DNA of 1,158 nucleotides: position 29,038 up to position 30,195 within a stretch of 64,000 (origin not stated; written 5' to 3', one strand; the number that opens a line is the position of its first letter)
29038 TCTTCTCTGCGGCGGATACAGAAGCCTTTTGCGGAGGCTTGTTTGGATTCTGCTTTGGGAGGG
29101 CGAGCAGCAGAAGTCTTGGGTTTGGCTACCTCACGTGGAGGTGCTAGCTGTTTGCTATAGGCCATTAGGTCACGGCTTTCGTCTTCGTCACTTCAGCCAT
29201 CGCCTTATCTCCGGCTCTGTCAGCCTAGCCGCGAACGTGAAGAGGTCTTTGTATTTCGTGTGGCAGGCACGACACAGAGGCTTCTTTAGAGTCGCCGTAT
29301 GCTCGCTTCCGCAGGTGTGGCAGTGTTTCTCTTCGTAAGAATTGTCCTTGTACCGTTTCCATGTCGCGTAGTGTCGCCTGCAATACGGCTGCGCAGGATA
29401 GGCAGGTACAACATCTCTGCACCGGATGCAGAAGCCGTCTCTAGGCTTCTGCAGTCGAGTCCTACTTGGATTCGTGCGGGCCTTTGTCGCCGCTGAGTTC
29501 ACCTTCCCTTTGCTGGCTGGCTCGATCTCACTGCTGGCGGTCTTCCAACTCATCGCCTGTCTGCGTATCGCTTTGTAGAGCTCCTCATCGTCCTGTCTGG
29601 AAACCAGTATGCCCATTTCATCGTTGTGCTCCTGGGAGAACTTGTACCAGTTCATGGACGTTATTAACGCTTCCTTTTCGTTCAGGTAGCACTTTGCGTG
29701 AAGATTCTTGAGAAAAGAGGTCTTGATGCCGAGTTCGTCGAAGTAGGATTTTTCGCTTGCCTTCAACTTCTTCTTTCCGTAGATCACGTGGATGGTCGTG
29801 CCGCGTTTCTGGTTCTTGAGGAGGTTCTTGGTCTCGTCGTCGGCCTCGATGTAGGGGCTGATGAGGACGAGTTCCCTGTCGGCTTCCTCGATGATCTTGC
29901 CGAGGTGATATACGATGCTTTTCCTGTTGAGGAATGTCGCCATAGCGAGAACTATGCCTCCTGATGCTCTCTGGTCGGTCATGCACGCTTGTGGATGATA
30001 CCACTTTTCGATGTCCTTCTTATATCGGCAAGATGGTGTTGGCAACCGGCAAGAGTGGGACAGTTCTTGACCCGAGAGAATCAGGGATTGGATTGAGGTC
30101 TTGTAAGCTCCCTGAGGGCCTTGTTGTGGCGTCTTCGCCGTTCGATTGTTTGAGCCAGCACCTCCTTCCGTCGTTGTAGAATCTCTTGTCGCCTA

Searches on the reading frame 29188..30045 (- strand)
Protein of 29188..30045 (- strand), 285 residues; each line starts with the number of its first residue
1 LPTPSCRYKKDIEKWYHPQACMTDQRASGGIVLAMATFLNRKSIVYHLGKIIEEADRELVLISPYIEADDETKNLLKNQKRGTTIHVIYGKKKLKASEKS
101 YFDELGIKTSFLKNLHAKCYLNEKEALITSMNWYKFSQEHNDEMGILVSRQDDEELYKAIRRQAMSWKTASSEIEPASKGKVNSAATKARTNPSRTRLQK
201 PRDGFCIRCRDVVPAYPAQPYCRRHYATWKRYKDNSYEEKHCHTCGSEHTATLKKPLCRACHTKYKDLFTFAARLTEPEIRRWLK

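Call 58: search_protein_families(library=pfam, proteins=[window:29188-30045:-], max_evalue=0.001)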
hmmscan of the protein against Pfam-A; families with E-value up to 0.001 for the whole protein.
window:29188-30045:- (285 aa): 1 family
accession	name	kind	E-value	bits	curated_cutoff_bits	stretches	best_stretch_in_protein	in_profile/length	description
PF13091.12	PLDc_2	-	5.2e-10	39.7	27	1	50-159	3-123/132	PLD-like domain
